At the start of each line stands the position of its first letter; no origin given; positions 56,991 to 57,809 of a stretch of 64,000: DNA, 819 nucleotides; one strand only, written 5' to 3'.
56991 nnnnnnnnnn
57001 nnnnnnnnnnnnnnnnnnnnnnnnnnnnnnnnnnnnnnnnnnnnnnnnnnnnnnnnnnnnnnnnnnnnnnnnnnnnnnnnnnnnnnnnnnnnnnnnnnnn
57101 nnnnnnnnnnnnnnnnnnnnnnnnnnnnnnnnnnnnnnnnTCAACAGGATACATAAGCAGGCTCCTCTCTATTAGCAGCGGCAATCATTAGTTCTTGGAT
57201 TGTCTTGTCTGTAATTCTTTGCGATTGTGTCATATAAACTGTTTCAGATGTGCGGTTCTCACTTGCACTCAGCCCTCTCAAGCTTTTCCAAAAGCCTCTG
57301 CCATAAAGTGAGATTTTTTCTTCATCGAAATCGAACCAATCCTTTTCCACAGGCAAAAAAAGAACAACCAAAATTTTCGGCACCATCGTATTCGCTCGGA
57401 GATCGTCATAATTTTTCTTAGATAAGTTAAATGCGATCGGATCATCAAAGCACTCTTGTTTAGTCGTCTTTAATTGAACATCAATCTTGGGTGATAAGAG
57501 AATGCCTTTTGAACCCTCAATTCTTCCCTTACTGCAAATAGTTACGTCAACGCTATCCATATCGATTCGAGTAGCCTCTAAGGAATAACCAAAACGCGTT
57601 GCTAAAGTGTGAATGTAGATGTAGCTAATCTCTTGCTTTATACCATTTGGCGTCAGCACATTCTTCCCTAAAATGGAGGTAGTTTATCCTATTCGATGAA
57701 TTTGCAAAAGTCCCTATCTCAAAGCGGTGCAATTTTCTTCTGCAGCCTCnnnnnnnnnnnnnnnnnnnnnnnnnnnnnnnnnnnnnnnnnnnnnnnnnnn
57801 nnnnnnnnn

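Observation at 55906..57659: Two-gene cassette (DUF4365-like nuclease-fold protein plus unknown 368-aa protein) in an accessory islet: candidate uncharacterised defence or conflict system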

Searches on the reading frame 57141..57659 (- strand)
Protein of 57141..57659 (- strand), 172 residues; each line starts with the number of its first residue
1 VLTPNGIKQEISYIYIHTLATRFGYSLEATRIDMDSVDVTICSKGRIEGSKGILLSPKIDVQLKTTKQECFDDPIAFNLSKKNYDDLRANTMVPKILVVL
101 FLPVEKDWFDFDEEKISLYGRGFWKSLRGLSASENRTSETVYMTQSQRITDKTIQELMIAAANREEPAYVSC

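Call 3: search_protein_families(library=pfam, proteins=[window:57141-57659:-], max_evalue=1)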
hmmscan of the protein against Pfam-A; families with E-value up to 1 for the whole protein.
window:57141-57659:- (172 aa): 2 families
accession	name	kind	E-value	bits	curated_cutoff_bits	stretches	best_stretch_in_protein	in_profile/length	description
PF14280.11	DUF4365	-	7.4e-16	58.9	24.3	1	10-158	2-136/139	Domain of unknown function (DUF4365)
PF22368.2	ChxR_N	-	0.13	13.1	27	1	71-131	35-94/108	Response regulator protein ChxR, N-terminal domain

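Call 4: search_protein_families(library=padloc, proteins=[window:57141-57659:-], max_evalue=1)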
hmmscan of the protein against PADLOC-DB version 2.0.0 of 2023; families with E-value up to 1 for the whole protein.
window:57141-57659:- (172 aa): 22 families
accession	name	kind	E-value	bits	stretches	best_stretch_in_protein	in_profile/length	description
PDLC04278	PDC-M02A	-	3.1e-43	145.6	1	1-165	1-165/167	-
PDLC04297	PDC-M02A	-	8.7e-43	144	1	4-166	3-164/165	-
PDLC04287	PDC-M02A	-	1.3e-33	114.4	1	2-170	4-178/182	-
PDLC04291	PDC-M02A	-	1.6e-27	94.6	1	7-164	15-173/176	-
PDLC04282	PDC-M02A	-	3.2e-26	90.1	1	6-164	20-178/182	-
PDLC04290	PDC-M02A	-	2.4e-24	83.9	1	1-164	1-166/170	-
PDLC04277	PDC-M02A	-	2.4e-23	81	1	1-163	1-165/169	-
PDLC04295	PDC-M02A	-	7.5e-21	72.7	1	11-166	54-201/203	-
PDLC04286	PDC-M02A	-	7.5e-19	66.4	1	8-161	10-155/167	-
PDLC04275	PDC-M02A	-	8.2e-19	66.2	1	5-164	6-164/172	-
PDLC04280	PDC-M02A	-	1.3e-18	65.3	1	5-163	18-177/182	-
PDLC04273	PDC-M02A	-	2e-18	65.1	1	5-162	7-164/172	-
PDLC04292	PDC-M02A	-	4.5e-18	63.7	1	14-166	13-168/169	-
PDLC04276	PDC-M02A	-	6.4e-18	63.1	1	13-165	30-182/184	-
PDLC04274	PDC-M02A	-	5.4e-17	60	1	7-147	28-166/186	-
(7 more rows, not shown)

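Call 5: search_protein_families(library=ncbifam, proteins=[window:57141-57659:-], max_evalue=1)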
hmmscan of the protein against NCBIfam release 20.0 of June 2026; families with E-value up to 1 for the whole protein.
window:57141-57659:- (172 aa): 0 families

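Call 7: search_solved_structures(query=window:57141-57659:-, max_evalue=10, show_alignments=2)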
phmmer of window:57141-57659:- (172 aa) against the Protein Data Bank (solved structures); distinct sequences matched with E-value up to 10: 1.
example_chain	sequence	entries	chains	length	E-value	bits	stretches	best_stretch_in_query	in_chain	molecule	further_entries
3q7r_A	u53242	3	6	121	0.14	14.9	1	74-145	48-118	Transcriptional regulatory protein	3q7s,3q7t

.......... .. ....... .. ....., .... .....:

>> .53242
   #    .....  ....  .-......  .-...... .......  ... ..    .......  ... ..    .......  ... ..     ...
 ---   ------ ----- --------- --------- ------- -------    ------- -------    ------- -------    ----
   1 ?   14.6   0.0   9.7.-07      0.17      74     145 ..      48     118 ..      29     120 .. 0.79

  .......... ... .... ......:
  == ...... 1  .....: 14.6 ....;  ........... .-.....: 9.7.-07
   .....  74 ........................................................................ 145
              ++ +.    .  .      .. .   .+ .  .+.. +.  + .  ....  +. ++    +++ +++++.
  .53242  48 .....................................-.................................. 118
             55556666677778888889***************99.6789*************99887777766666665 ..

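Call 25: find_homologous_proteins(query=window:57141-57659:-, max_evalue=0.001)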
Query window:57141-57659:- (172 aa): 56 proteins with E <= 0.001 among 67 candidates.
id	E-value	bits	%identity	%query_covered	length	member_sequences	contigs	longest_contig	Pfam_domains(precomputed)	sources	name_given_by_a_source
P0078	1.1e-96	339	90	100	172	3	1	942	PF14280.12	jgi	jgi:hypothetical protein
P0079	3.7e-83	295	76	100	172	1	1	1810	PF14280.12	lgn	-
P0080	8.3e-78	277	72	100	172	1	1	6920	PF14280.12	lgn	-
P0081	1.1e-76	274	71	100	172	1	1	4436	PF14280.12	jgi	jgi:uncharacterized protein DUF4365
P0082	2.9e-75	269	70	100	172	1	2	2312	PF14280.12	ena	-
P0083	2.9e-75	269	70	100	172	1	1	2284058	PF14280.12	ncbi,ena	-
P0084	5.2e-74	265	67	100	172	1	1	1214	PF14280.12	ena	-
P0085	5.4e-74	265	67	100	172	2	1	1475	PF14280.12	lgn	-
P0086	1.3e-73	264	67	100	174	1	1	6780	PF14280.12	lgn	-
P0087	1.7e-73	263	69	100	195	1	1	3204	PF14280.12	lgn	-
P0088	1.8e-73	263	68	100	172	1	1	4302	PF14280.12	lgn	-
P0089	2.0e-73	263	68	100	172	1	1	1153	PF14280.12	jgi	jgi:hypothetical protein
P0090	5.2e-73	262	68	100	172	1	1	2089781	PF14280.12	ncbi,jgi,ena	jgi:hypothetical protein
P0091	6.6e-73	261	68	100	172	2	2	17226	PF14280.12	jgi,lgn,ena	-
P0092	1.9e-72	260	66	100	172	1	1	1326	PF14280.12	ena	-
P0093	1.3e-71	257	66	100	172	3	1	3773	PF14280.12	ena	-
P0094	1.7e-71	257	67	100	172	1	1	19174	PF14280.12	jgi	jgi:hypothetical protein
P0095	9.2e-71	255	65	100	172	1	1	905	PF14280.12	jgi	jgi:hypothetical protein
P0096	6.8e-70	252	65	99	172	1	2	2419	PF14280.12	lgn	-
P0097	6.2e-69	249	63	100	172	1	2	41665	PF14280.12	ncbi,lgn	-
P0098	1.1e-68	248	65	100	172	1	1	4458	PF14280.12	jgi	jgi:hypothetical protein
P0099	1.2e-68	248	63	100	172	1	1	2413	PF14280.12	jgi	jgi:Domain of unknown function (DUF4365)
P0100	3.4e-68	246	65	100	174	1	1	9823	PF14280.12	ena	-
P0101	4.0e-67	243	66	100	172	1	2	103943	PF14280.12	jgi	jgi:hypothetical protein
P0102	4.1e-67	243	62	100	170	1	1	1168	PF14280.12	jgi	jgi:hypothetical protein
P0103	4.2e-67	243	64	100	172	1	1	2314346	PF14280.12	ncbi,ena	-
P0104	6.3e-67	242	65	100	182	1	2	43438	PF14280.12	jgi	jgi:hypothetical protein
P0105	1.7e-66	241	64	100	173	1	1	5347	PF14280.12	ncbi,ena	-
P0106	4.2e-66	239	62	100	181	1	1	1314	PF14280.12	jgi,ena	-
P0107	7.9e-66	238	62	100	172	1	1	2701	PF14280.12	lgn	-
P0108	1.0e-64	235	71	86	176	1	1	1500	PF14280.12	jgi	jgi:hypothetical protein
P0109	1.5e-64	234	62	100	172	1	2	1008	PF14280.12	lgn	-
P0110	7.6e-60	219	62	100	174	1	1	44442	PF14280.12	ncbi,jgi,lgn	-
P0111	1.2e-59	218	59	100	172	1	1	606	PF14280.12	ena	-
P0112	1.2e-59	218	58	100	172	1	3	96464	PF14280.12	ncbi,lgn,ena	-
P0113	4.2e-57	210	58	100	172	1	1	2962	PF14280.12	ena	-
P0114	2.0e-56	208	66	81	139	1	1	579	PF14280.12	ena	-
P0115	1.4e-54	202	68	76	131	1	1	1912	PF14280.12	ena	-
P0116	5.3e-53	197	53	100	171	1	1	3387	PF14280.12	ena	-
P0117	3.4e-44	168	67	66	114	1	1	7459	PF14280.12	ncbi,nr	ncbi:MAG TPA: DUF4365 domain-containing protein [Rhabdochlamydiaceae bacterium]|nr:DUF4365 domain-co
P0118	3.5e-41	158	56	80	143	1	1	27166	PF14280.12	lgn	-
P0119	1.2e-32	131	42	97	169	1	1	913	PF14280.12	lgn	-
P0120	4.6e-31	125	42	96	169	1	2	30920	PF14280.12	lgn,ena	-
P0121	4.7e-30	122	42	97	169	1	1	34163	PF14280.12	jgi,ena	-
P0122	1.1e-27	114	40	97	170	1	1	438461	PF14280.12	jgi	jgi:uncharacterized protein DUF4365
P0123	6.1e-25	106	39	95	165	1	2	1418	PF14280.12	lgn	-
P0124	4.6e-24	103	51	63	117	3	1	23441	PF14280.12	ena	-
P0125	3.3e-23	100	38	96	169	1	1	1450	PF14280.12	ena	-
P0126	4.2e-22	96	34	97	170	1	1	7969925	PF14280.12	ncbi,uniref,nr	ncbi:DUF4365 domain-containing protein [Chitinophaga agri]|uniref:DUF4365 domain-containing protein 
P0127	1.4e-21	95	39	88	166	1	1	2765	PF14280.12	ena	-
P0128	1.6e-21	94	36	92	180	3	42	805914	PF14280.12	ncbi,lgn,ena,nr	ncbi:MAG TPA: DUF4365 domain-containing protein [Methanocorpusculum sp.]|nr:DUF4365 domain-containin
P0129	6.3e-19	86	52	58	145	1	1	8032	PF14280.12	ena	-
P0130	1.0e-18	85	38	84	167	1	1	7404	PF14280.12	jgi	-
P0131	5.6e-18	83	38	87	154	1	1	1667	PF14280.12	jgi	jgi:hypothetical protein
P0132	6.5e-18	83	36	88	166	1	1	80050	PF14280.12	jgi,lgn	jgi:hypothetical protein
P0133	1.8e-17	81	36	91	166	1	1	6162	PF14280.12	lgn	-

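Call 39: predict_structure(alignment_id=A3)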
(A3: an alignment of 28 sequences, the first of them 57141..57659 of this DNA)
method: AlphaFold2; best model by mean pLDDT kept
length: 172 residues; sequences in the alignment: 28
mean_pLDDT: 86.9   pTM: 0.85
mean pLDDT of the five models: 86.9, 86.2, 84.9, 84.5, 84.3
residues with pLDDT >= 90: 87; 70-90: 73; 50-70: 10; < 50: 2
segments of 3 or more residues with pLDDT < 50: none
pLDDT, mean of each block of 10 residues (from residue 1): 78 91 90 90 91 91 88 88 93 93 74 73 92 90 91 93 78 46
secondary structure, 60 per line:
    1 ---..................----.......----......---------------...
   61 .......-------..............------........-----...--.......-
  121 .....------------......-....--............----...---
elements in order: H4-21 E26-32 E37-42 E58-67 E75-80 H81-88 E95-102 H113-119 E121-125 E138-143 H151-162

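Call 44: fold_search(model_id=the predicted structure, library=pdb)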
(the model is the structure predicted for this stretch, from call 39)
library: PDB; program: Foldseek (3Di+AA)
matches with E <= 10: 258; with E <= 0.001: 7
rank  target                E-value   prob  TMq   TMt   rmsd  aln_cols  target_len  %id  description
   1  9qbp_C                9.9e-06  1.00  0.57  0.27   6.4       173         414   14  Crystal structure of Enhydrobacter aerosaccus apo SPARDA complex (released 2025-12-17)
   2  9qcc_A                1.4e-05  1.00  0.59  0.27   4.3       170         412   11  Activated XauSPARDA filament assembly with bound dsDNA substrate (released 2025-12-17)
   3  9qcc_Q                3.2e-05  1.00  0.59  0.28   4.8       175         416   12  Activated XauSPARDA filament assembly with bound dsDNA substrate (released 2025-12-17)
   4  9qcc_M                3.8e-05  1.00  0.56  0.28   4.8       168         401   13  Activated XauSPARDA filament assembly with bound dsDNA substrate (released 2025-12-17)
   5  9jsz_B                4.8e-05  1.00  0.54  0.26   4.9       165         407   15  active NbaSPARDA complexes (released 2025-04-02)
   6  9jt2_B                5.1e-05  1.00  0.56  0.27   4.7       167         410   13  substrate-bound NbaSPARDA complexes (released 2025-04-02)
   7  9qcc_Y                6.2e-05  1.00  0.60  0.29   5.6       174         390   14  Activated XauSPARDA filament assembly with bound dsDNA substrate (released 2025-12-17)
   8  6vu9                  1.3e-01  0.08  0.20  0.06  18.7       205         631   10  Crystal structure of threonyl-tRNA synthetase (ThrRS) from Stenotrophomonas maltophilia K279a (released 2020-03-04)
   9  2wcw_B                1.6e-01  0.47  0.35  0.46   9.2       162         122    7  1.6A resolution structure of Archaeoglobus fulgidus Hjc, a Holliday junction resolvase from an archaeal hyperthermophi (released 2009-03-24)
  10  4qt8_A                4.4e-01  0.04  0.14  0.06  15.1       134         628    7  Crystal Structure of RON Sema-PSI-IPT1 extracellular domains in complex with MSP beta-chain (released 2014-09-17)
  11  8igg_B                5.7e-01  0.16  0.30  0.13   8.5       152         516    8  C2 reconstruction of the concave tetramer in the cube-like assembly of 201Phi2-1 gp105 (released 2023-05-03)
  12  5tup_C                6.4e-01  0.02  0.14  0.10  19.7       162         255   10  X-ray Crystal Structure of the Aspergillus fumigatus Sliding Clamp (released 2017-02-22)
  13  7ywp                  7.2e-01  0.03  0.14  0.05  13.6       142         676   15  Closed conformation of Oligopeptidase B from Serratia proteomaculans with covalently bound TCK (released 2023-02-22)
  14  7zjz                  7.2e-01  0.03  0.15  0.05  13.6       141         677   16  catalytically non active S532A mutant of oligopeptidase B from S. proteomaculans (released 2023-01-18)
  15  7ne4                  7.7e-01  0.02  0.12  0.05  13.1       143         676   15  E125A mutant of oligopeptidase B from S. proteomaculans with modified hinge region (released 2021-03-03)
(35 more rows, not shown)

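Call 82: find_encoding_contigs(protein=P0126, flank=5000, max_places=1)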
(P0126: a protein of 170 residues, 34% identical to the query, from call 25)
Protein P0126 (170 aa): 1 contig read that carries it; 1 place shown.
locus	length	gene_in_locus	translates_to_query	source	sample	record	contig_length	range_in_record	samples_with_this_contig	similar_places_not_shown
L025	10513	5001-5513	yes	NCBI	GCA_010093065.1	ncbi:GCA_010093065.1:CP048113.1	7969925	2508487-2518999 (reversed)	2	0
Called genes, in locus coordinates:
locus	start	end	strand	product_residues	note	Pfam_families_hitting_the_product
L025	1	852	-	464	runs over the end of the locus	PF11692:DUF3289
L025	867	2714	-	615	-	PF05954:Phage_GPD, PF04717:Phage_base_V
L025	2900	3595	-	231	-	-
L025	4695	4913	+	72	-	-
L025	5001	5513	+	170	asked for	PF14280:DUF4365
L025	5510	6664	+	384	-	-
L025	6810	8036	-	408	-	-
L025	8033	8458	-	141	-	-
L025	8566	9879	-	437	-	PF00078:RVT_1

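Call 83: find_encoding_contigs(protein=P0128, flank=5000, max_places=2)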
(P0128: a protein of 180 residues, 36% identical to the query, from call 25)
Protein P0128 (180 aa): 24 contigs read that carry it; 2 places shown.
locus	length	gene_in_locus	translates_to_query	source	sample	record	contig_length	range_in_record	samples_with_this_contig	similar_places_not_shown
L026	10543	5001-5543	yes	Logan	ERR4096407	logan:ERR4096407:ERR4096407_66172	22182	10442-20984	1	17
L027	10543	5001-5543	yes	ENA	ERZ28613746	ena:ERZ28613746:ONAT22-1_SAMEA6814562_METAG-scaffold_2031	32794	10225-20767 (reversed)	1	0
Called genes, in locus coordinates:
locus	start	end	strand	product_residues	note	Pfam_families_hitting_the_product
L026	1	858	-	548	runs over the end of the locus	-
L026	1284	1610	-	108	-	-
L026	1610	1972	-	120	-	-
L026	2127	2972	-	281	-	PF01555:N6_N4_Mtase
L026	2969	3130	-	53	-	-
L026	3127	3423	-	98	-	-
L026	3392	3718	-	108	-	-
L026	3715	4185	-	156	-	-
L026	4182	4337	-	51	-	-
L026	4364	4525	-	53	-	-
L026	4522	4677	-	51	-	-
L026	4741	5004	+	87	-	-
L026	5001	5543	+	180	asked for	PF14280:DUF4365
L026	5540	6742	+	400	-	-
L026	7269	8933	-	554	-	PF00920:ILVD_EDD_N, PF24877:ILV_EDD_C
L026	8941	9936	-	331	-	PF02826:2-Hacid_dh_C, PF03446:NAD_binding_2, PF03807:F420_oxidored, PF07991:KARI_N, PF01450:KARI_C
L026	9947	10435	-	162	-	PF01842:ACT, PF22629:ACT_AHAS_ss, PF13710:ACT_5, PF10369:ALS_ss_C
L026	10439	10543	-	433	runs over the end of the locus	?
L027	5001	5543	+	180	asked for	PF14280:DUF4365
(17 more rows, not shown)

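Call 94: search_solved_structures(query=A3, max_evalue=1, show_alignments=2)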
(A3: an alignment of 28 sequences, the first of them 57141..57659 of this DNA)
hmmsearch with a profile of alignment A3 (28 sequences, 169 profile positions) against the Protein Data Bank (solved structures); distinct sequences matched with E-value up to 1: 0.

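Call 104: find_related_loci(query=L026:5540-6742:+, collection=viral_contigs, flank=5000)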
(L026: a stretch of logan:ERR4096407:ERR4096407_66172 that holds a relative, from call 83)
Query L026:5540-6742:+ (400 aa) in viral_contigs; peptide patterns used: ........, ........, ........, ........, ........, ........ (x = any residue, [..] = any of these).
6 stretches matched a pattern, but none encodes a relative of the query by tblastn (E <= 1e-3).
